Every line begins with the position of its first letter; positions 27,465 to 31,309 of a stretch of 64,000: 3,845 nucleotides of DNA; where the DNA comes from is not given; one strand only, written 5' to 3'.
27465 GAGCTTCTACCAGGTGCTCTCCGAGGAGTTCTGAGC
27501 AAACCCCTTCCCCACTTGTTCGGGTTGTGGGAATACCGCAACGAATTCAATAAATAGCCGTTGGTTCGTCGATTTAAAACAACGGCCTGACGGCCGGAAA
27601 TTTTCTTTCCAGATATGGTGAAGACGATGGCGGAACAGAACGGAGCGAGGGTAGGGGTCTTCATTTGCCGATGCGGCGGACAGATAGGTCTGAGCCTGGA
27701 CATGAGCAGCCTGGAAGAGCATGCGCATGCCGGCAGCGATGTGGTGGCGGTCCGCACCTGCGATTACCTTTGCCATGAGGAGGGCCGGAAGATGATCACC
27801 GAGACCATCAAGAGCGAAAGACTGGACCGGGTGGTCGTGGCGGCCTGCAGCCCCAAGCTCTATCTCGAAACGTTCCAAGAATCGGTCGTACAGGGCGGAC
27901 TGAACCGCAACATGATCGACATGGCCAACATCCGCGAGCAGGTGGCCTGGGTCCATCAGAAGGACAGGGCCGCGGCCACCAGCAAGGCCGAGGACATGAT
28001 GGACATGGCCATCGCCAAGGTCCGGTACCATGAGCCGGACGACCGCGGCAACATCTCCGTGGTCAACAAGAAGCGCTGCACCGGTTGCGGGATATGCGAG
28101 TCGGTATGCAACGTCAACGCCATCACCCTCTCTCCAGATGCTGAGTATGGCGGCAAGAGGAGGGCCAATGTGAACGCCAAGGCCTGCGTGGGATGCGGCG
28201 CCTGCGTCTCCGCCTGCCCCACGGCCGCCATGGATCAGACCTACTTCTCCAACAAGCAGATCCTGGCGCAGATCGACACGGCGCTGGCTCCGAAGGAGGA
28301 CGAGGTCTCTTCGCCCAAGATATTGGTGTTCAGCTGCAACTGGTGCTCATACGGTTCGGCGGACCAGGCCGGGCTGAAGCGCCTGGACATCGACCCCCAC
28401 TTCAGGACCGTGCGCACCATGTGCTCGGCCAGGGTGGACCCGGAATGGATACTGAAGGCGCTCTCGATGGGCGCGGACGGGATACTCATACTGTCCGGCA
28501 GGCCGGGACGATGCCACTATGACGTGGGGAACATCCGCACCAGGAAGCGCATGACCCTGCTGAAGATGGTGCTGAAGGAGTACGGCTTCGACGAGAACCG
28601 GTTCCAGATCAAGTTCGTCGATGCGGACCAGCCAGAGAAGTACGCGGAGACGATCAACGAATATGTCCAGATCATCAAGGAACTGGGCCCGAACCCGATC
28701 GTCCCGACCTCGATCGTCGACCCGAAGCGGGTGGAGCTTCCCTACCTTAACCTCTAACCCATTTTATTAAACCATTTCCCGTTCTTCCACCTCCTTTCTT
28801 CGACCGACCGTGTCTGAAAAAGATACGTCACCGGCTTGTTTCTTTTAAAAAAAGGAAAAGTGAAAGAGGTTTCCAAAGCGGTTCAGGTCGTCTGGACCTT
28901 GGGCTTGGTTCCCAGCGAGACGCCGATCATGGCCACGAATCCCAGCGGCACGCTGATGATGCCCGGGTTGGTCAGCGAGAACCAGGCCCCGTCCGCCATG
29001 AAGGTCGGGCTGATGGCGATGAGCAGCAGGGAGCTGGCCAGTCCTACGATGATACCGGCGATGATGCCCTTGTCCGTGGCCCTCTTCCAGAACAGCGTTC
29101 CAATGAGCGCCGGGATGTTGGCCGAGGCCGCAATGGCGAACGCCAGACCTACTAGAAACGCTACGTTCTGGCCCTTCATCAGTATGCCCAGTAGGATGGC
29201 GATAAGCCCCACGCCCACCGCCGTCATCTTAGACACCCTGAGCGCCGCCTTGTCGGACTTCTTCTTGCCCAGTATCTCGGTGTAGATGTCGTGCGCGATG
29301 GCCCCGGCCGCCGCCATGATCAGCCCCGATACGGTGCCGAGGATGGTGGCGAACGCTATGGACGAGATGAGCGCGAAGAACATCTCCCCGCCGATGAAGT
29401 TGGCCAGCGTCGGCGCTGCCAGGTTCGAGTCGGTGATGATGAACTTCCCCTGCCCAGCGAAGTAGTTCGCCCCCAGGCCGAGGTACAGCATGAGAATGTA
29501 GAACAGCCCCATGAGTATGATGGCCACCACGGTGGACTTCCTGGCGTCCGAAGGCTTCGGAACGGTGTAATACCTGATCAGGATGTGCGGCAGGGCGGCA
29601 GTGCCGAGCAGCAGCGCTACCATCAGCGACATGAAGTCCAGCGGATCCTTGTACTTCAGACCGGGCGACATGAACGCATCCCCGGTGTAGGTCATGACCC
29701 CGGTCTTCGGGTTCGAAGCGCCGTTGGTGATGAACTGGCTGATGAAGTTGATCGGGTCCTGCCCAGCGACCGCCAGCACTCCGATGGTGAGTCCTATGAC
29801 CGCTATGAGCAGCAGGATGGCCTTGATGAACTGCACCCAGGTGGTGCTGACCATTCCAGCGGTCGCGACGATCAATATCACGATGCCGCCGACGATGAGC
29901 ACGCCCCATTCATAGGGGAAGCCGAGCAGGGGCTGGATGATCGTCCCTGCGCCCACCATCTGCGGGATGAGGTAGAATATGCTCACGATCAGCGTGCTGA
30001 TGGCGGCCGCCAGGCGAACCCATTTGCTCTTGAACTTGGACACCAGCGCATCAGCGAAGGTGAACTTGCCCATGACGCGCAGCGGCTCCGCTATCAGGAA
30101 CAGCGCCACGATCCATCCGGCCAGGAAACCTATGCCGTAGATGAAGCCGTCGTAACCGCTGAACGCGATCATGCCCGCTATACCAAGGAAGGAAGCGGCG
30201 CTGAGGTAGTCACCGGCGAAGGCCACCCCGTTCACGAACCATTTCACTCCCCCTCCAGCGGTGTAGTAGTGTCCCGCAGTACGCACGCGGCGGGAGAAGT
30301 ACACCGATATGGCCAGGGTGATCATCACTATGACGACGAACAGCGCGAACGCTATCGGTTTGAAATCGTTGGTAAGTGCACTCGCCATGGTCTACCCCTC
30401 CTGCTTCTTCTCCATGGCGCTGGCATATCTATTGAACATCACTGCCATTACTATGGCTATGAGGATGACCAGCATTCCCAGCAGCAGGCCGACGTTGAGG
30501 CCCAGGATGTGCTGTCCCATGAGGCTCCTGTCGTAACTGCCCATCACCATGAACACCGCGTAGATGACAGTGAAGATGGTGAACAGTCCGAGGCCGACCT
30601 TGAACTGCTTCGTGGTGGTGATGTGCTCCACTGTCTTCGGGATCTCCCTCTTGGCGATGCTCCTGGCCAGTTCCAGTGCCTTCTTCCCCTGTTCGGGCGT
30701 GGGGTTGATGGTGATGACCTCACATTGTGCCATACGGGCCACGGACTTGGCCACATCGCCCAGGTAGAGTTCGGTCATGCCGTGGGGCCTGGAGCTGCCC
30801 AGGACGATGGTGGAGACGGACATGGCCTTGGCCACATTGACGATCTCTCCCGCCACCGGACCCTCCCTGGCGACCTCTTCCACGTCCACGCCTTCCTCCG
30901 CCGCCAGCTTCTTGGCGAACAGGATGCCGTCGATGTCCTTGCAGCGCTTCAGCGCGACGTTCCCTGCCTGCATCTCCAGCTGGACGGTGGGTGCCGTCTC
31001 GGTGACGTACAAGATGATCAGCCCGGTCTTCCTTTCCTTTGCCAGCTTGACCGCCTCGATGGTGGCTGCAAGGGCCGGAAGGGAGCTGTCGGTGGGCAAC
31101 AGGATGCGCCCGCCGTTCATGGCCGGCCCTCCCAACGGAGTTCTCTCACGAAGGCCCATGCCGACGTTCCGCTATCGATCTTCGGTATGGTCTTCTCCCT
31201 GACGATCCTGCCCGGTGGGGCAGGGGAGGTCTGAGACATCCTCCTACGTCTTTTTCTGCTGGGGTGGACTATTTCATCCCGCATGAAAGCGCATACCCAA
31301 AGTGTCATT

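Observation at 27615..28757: HdrA with its FAD domain excised, fused to MvhD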

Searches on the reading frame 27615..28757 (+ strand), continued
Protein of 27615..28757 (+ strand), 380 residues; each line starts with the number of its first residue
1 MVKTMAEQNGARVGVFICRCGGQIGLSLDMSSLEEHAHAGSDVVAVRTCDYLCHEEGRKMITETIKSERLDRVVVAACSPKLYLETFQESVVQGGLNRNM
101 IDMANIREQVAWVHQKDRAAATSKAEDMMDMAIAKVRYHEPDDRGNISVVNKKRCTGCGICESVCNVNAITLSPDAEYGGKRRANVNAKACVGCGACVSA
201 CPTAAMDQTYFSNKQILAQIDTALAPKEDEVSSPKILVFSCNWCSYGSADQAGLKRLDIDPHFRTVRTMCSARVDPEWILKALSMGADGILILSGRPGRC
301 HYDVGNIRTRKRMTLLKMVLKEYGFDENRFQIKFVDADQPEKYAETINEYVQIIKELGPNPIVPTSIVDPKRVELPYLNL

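Call 39: fold_search(model_id=the predicted structure, library=pdb)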
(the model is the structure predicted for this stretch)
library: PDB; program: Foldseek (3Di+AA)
matches with E <= 10: 1467; with E <= 0.001: 11
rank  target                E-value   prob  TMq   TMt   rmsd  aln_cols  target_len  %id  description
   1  8rvy_A                4.5e-17  1.00  0.35  0.21  28.8       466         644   18  CryoEM structure of the Elp-Hdr complex of Methanothermobacter marburgensis state 1 (composite structure) (released 2025-05-14)
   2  5odi_A                9.2e-17  1.00  0.34  0.20  24.5       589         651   18  Heterodisulfide reductase / [NiFe]-hydrogenase complex from Methanothermococcus thermolithotrophicus cocrystallized wi (released 2017-08-30)
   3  5odc_A                1.4e-16  1.00  0.35  0.20  23.0       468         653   19  Heterodisulfide reductase / [NiFe]-hydrogenase complex from Methanothermococcus thermolithotrophicus at 2.3 A resoluti (released 2017-08-30)
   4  5odh_A                2.7e-16  1.00  0.35  0.20  22.3       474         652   20  Heterodisulfide reductase / [NiFe]-hydrogenase complex from Methanothermococcus thermolithotrophicus soaked with heter (released 2017-08-30)
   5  8rvu_A                4.9e-15  1.00  0.35  0.21  25.0       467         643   18  CryoEM structure of the Elp-Hdr complex of Methanothermobacter marburgensis state 2 (composite structure) (released 2025-05-14)
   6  7bkd_A                2.9e-14  1.00  0.34  0.20  28.1       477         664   20  Formate dehydrogenase - heterodisulfide reductase - formylmethanofuran dehydrogenase complex from Methanospirillum hun (released 2021-09-29)
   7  7bkb_A                3.4e-14  1.00  0.35  0.20  25.0       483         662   19  Formate dehydrogenase - heterodisulfide reductase - formylmethanofuran dehydrogenase complex from Methanospirillum hun (released 2021-09-29)
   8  5odc_D                3.2e-13  1.00  0.33  0.90   1.0       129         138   40  Heterodisulfide reductase / [NiFe]-hydrogenase complex from Methanothermococcus thermolithotrophicus at 2.3 A resoluti (released 2017-08-30)
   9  7bkb_F                4.0e-13  1.00  0.34  0.93   0.9       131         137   44  Formate dehydrogenase - heterodisulfide reductase - formylmethanofuran dehydrogenase complex from Methanospirillum hun (released 2021-09-29)
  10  8rvu_F                5.0e-13  1.00  0.33  0.95   1.0       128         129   44  CryoEM structure of the Elp-Hdr complex of Methanothermobacter marburgensis state 2 (composite structure) (released 2025-05-14)
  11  5odh_D                1.5e-12  1.00  0.33  0.91   0.9       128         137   41  Heterodisulfide reductase / [NiFe]-hydrogenase complex from Methanothermococcus thermolithotrophicus soaked with heter (released 2017-08-30)
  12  5t5i_F                2.6e-03  1.00  0.15  0.17   7.1        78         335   29  TUNGSTEN-CONTAINING FORMYLMETHANOFURAN DEHYDROGENASE FROM METHANOTHERMOBACTER WOLFEII, ORTHORHOMBIC FORM AT 1.9 A (released 2016-10-19)
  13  7q4w_B                2.6e-03  0.95  0.17  0.14  12.3       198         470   17  CryoEM structure of electron bifurcating Fe-Fe hydrogenase HydABC complex A. woodii in the oxidised state (released 2023-02-15)
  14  7aqr_I                2.9e-03  1.00  0.14  0.30   3.4        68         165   31  Cryo-EM structure of Arabidopsis thaliana Complex-I (peripheral arm) (released 2021-12-08)
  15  7q4v_B                3.0e-03  1.00  0.14  0.09   1.7        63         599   32  Electron bifurcating hydrogenase - HydABC from A. woodii (released 2023-02-22)
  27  8rvu_a                9.8e-03  0.25  0.13  0.12  21.2       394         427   12  CryoEM structure of the Elp-Hdr complex of Methanothermobacter marburgensis state 2 (composite structure) (released 2025-05-14)
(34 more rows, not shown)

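Call 40: find_encoding_contigs(protein=P0088, flank=10000, max_places=2)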
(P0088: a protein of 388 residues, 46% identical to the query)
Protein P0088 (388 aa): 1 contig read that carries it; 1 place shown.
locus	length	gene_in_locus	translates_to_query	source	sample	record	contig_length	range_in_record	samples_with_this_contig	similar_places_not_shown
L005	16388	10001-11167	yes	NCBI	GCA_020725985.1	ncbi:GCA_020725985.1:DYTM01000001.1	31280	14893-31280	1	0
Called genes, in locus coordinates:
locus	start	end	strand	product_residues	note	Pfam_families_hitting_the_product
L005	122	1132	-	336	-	PF01073:3Beta_HSD, PF01370:Epimerase, PF02719:Polysacc_synt_2, PF04321:RmlD_sub_bind, PF13460:NAD_binding_10, PF16363:GDP_Man_Dehyd, PF07993:NAD_binding_4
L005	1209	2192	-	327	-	PF00389:2-Hacid_dh, PF02826:2-Hacid_dh_C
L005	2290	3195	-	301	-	PF00535:Glycos_transf_2, PF13641:Glyco_tranf_2_3 (faint)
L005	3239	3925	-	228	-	PF00977:His_biosynth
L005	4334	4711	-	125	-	PF04304:DUF454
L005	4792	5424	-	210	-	PF02525:Flavodoxin_2, PF03358:FMN_red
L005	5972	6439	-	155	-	PF00908:dTDP_sugar_isom, PF14667:Polysacc_synt_C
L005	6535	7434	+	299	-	PF01073:3Beta_HSD (weak), PF01370:Epimerase, PF02719:Polysacc_synt_2, PF04321:RmlD_sub_bind, PF16363:GDP_Man_Dehyd, PF07993:NAD_binding_4 (weak)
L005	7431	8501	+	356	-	PF00483:NTP_transferase, PF12804:NTP_transf_3, PF25084:LbH_EIF2B (faint), PF00132:Hexapep (weak), PF25087:GMPPB_C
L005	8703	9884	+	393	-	PF12838:Fer4_7, PF13187:Fer4_9 (weak), PF13237:Fer4_10 (weak), PF14697:Fer4_21, PF25160:LdpA_Fe-S-bd (weak), PF12837:Fer4_6 (weak), PF00037:Fer4, PF02662:FlpD, +3 more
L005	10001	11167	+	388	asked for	PF13237:Fer4_10 (weak), PF12838:Fer4_7, PF13187:Fer4_9 (weak), PF00037:Fer4 (weak), PF12837:Fer4_6 (weak), PF02662:FlpD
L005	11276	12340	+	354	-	PF08735:DUF1786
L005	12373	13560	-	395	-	PF02786:CPSase_L_D2 (faint)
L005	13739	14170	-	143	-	PF02579:Nitro_FeMo-Co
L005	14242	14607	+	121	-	PF09851:SHOCT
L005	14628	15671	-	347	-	PF01073:3Beta_HSD, PF01370:Epimerase, PF02719:Polysacc_synt_2, PF04321:RmlD_sub_bind, PF07993:NAD_binding_4, PF16363:GDP_Man_Dehyd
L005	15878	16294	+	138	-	PF00903:Glyoxalase, PF18029:Glyoxalase_6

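Call 41: find_encoding_contigs(protein=P0005, flank=10000, max_places=1)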
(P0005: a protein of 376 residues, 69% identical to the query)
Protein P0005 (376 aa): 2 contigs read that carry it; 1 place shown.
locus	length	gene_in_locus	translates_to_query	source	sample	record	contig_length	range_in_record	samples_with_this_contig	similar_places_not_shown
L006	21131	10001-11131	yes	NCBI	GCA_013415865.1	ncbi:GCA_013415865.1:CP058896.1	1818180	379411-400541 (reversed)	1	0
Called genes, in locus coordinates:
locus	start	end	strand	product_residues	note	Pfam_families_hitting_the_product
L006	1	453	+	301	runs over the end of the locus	PF01259:SAICAR_synt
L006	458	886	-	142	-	-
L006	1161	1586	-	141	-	PF03684:UPF0179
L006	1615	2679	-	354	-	PF00465:Fe-ADH, PF13685:Fe-ADH_2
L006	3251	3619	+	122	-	PF00072:Response_reg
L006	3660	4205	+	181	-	PF02525:Flavodoxin_2 (weak), PF03358:FMN_red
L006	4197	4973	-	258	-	PF13367:PrsW-protease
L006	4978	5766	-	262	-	PF13367:PrsW-protease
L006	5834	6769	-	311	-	PF00977:His_biosynth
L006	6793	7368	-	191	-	PF02525:Flavodoxin_2, PF03358:FMN_red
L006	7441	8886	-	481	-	PF00083:Sugar_tr, PF07690:MFS_1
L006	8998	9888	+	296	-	PF01073:3Beta_HSD (weak), PF01370:Epimerase, PF02719:Polysacc_synt_2, PF04321:RmlD_sub_bind, PF07993:NAD_binding_4 (faint), PF16363:GDP_Man_Dehyd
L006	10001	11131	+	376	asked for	PF12838:Fer4_7, PF13187:Fer4_9 (weak), PF13237:Fer4_10 (weak), PF14697:Fer4_21, PF00037:Fer4, PF12837:Fer4_6 (weak), PF13183:Fer4_8 (weak), PF02662:FlpD, +5 more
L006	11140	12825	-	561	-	PF16927:HisKA_7TM, PF00989:PAS, PF08448:PAS_4 (weak), PF13188:PAS_8 (faint), PF02518:HATPase_c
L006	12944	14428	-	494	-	PF00474:SSF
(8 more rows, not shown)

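Call 58: find_encoding_contigs(protein=P0045, flank=8000, max_places=2)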
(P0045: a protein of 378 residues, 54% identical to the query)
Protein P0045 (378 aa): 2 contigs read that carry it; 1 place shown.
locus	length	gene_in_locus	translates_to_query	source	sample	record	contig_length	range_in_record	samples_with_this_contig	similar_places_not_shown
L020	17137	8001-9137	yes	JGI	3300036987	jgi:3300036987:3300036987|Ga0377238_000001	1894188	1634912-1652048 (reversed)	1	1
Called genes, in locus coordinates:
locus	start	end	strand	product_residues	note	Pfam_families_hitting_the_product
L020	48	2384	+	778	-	PF00989:PAS (faint), PF08448:PAS_4 (faint), PF13426:PAS_9 (faint), PF01590:GAF, PF13185:GAF_2, PF13492:GAF_3, PF02518:HATPase_c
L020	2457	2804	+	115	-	PF00072:Response_reg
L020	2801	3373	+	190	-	PF02525:Flavodoxin_2, PF03358:FMN_red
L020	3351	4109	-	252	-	PF13367:PrsW-protease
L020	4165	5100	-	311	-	PF00977:His_biosynth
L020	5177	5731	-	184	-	PF02525:Flavodoxin_2, PF03358:FMN_red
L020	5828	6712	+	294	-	PF01073:3Beta_HSD, PF01370:Epimerase, PF02719:Polysacc_synt_2, PF04321:RmlD_sub_bind, PF16363:GDP_Man_Dehyd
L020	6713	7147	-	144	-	-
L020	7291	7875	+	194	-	PF00210:Ferritin (weak), PF02915:Rubrerythrin, PF21349:RUBY_RBDX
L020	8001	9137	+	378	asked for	PF13484:Fer4_16 (faint), PF14697:Fer4_21 (faint), PF25160:LdpA_Fe-S-bd (faint), PF00037:Fer4 (faint), PF12838:Fer4_7, PF13187:Fer4_9, PF13237:Fer4_10 (weak), PF02662:FlpD, +2 more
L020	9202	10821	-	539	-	PF00474:SSF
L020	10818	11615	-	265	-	PF00582:Usp, PF04341:DUF485 (weak)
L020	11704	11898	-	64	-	-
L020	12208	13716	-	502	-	PF00474:SSF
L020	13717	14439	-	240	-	PF00582:Usp, PF04341:DUF485 (weak)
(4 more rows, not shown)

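Call 59: find_encoding_contigs(protein=P0074, flank=8000, max_places=2)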
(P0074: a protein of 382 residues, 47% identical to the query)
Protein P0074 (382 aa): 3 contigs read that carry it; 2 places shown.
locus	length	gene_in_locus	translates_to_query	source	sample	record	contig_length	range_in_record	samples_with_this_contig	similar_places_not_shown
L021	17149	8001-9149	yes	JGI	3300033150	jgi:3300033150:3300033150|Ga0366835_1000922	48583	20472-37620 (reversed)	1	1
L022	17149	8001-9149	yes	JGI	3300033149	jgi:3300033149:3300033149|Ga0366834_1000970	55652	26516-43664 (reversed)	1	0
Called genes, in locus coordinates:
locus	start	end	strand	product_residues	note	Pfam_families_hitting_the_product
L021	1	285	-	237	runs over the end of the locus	-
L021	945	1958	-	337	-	PF01073:3Beta_HSD, PF01370:Epimerase, PF02719:Polysacc_synt_2, PF04321:RmlD_sub_bind, PF07993:NAD_binding_4, PF13460:NAD_binding_10, PF16363:GDP_Man_Dehyd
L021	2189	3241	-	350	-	PF00977:His_biosynth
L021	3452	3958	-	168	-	PF00908:dTDP_sugar_isom, PF14667:Polysacc_synt_C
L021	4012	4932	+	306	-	PF01073:3Beta_HSD, PF01370:Epimerase, PF04321:RmlD_sub_bind, PF16363:GDP_Man_Dehyd, PF02719:Polysacc_synt_2, PF07993:NAD_binding_4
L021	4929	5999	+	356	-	PF00483:NTP_transferase, PF12804:NTP_transf_3, PF00132:Hexapep, PF25084:LbH_EIF2B (weak), PF00132:Hexapep (weak), PF14602:Hexapep_2 (weak), PF25087:GMPPB_C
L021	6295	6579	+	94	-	PF22277:EncFtn-like (weak), PF02915:Rubrerythrin (weak)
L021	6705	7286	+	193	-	PF00210:Ferritin, PF02915:Rubrerythrin, PF21349:RUBY_RBDX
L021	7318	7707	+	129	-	PF06397:Desulfoferrod_N, PF01880:Desulfoferrodox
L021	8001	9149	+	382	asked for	PF13187:Fer4_9 (faint), PF13484:Fer4_16 (faint), PF25160:LdpA_Fe-S-bd (faint), PF12837:Fer4_6 (faint), PF14697:Fer4_21 (weak), PF12838:Fer4_7, PF00037:Fer4 (weak), PF02662:FlpD, +1 more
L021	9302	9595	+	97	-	-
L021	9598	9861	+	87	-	-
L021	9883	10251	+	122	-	PF01325:Fe_dep_repress, PF02742:Fe_dep_repr_C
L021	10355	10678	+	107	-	-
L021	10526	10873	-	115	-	PF00190:Cupin_1 (weak), PF02311:AraC_binding (faint), PF07883:Cupin_2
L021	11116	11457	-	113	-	PF02579:Nitro_FeMo-Co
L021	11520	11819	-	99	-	PF01883:FeS_assembly_P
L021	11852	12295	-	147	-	PF01592:NifU_N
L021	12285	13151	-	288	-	PF01656:CbiA, PF10609:ParA (faint), PF12838:Fer4_7 (faint), PF13237:Fer4_10 (faint), PF00037:Fer4 (weak), PF12797:Fer4_2 (faint), PF12837:Fer4_6 (faint), PF14697:Fer4_21, +2 more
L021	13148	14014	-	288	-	PF01656:CbiA, PF10609:ParA, PF13614:AAA_31 (faint), PF12837:Fer4_6 (faint), PF00037:Fer4 (faint)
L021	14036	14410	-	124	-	PF02579:Nitro_FeMo-Co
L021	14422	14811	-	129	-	PF02579:Nitro_FeMo-Co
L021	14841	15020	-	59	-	-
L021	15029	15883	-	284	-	PF10609:ParA, PF13614:AAA_31 (weak), PF00142:Fer4_NifH (faint), PF01656:CbiA, PF02374:ArsA_ATPase (weak), PF09140:MipZ (weak)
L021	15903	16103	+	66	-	-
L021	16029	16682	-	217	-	PF13412:HTH_24 (faint), PF04967:HTH_10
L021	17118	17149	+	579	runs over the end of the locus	PF02730:AFOR_N, PF01314:AFOR_C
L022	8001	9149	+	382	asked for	PF13187:Fer4_9 (faint), PF13484:Fer4_16 (faint), PF25160:LdpA_Fe-S-bd (faint), PF12837:Fer4_6 (faint), PF14697:Fer4_21 (weak), PF12838:Fer4_7, PF00037:Fer4 (weak), PF02662:FlpD, +1 more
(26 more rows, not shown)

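Call 73: search_protein_families(library=pfam, proteins=[L021:7318-7707:+], max_evalue=0.00001)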
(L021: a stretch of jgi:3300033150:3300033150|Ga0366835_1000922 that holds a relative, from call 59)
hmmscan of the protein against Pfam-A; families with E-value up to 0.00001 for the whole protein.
L021:7318-7707:+ (129 aa): 2 families
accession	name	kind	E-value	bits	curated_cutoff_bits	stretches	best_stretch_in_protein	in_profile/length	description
PF01880.24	Desulfoferrodox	-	9.2e-20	71.5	22.2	1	42-124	2-97/98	Desulfoferrodoxin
PF06397.17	Desulfoferrod_N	-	1.6e-15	56.9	23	1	2-36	1-35/36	Desulfoferrodoxin, N-terminal domain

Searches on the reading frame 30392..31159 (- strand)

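Call 73: search_protein_families(library=pfam, proteins=[window:30392-31159:-], max_evalue=0.00001)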
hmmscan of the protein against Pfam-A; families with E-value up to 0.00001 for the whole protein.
window:30392-31159:- (255 aa): 2 families
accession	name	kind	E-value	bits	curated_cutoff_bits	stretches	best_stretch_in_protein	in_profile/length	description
PF00582.32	Usp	-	4.2e-20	73.2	24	1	18-150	4-139/141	Universal stress protein family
PF04341.17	DUF485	-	6.5e-11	42.5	28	1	186-248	14-77/88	Protein of unknown function, DUF485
